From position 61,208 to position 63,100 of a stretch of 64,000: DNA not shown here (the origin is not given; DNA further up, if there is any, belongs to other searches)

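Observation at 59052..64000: Sigma-54 promoter plus upstream palindrome driving a GT2 synthase fused to a DMFase-beta-like domain, followed by an O-acyltransferase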

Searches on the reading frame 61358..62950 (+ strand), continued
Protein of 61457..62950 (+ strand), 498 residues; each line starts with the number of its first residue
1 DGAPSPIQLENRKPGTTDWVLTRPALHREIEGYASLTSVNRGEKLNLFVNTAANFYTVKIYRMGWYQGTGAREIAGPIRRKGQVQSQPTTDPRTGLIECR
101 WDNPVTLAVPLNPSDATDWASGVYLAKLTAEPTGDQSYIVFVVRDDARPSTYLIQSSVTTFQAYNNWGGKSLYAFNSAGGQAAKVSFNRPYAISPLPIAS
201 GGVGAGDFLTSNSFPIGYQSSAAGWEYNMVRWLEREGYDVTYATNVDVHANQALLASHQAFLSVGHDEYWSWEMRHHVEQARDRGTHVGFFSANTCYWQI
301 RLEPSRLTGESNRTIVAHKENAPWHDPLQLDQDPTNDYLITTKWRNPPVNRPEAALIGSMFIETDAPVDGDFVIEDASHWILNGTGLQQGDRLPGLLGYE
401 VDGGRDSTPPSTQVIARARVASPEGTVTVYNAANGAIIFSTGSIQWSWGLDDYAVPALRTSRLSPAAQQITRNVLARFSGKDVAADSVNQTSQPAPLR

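Call 73: fold_search(model_id=the predicted structure, library=pdb)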
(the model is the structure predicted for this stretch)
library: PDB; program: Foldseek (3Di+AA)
matches with E <= 10: 1324; with E <= 0.001: 103
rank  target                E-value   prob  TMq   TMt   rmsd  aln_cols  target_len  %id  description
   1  8i5a_B                2.6e-19  1.00  0.65  0.45  13.6       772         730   14  N-acetyl-(R)-beta-phenylalanine acylase, 2.75 angstrom resolution (released 2023-03-15)
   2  8huy_A                8.0e-19  1.00  0.65  0.45   9.8       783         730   12  N-acetyl-(R)-beta-phenylalanine acylase (released 2023-03-15)
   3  8huy_B                9.6e-19  1.00  0.66  0.46   9.6       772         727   13  N-acetyl-(R)-beta-phenylalanine acylase (released 2023-03-15)
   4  8i5a_A                1.9e-18  1.00  0.63  0.43  14.1       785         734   14  N-acetyl-(R)-beta-phenylalanine acylase, 2.75 angstrom resolution (released 2023-03-15)
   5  8i59_B                2.2e-18  1.00  0.63  0.45  14.0       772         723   13  N-acetyl-(R)-beta-phenylalanine acylase, selenomethionyl derivative (released 2023-03-15)
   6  6lvb_A                2.5e-18  1.00  0.55  0.37  10.4       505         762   19  Structure of Dimethylformamidase, tetramer (released 2020-06-03)
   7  6lvd_A                3.6e-18  1.00  0.62  0.42  15.0       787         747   14  Structure of Dimethylformamidase, tetramer, Y440A mutant (released 2020-06-03)
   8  6lve_A                1.2e-17  1.00  0.53  0.36  11.8       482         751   19  Structure of Dimethylformamidase, tetramer, E521A mutant (released 2020-06-03)
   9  8i59_A                2.5e-17  1.00  0.62  0.44  14.7       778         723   13  N-acetyl-(R)-beta-phenylalanine acylase, selenomethionyl derivative (released 2023-03-15)
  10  9csd_A                9.2e-07  1.00  0.33  0.24  12.7       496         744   11  The Ectodomains of SPRING and S1P with the inhibitor PF-429242 (released 2025-04-23)
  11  9jzp_A                1.6e-05  0.99  0.15  0.26  13.1       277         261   11  Crystal structure of Nir2 C-terminal domain (released 2025-10-15)
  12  9jz1_A                4.6e-05  0.99  0.16  0.28  12.5       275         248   10  Crystal structure of Nir2 C-terminal domain in complex with phosphate (released 2025-10-15)
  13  4zdh_A                4.9e-05  1.00  0.15  0.30   8.9       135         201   18  Crystal structure of JKA6 TCR (released 2016-05-04)
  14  1qse_D                5.8e-05  0.99  0.14  0.30  10.6       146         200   16  STRUCTURE OF HUMAN A6-TCR BOUND TO HLA-A2 COMPLEXED WITH ALTERED HTLV-1 TAX PEPTIDE V7R (released 1999-12-21)
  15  4x6c_E                6.2e-05  1.00  0.15  0.31   8.9       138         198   15  CD1a ternary complex with lysophosphatidylcholine and BK6 TCR (released 2015-01-28)
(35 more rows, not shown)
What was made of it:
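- On N,N-dimethylformamidase proper: Pairwise identity is about 13-19% (call 73).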
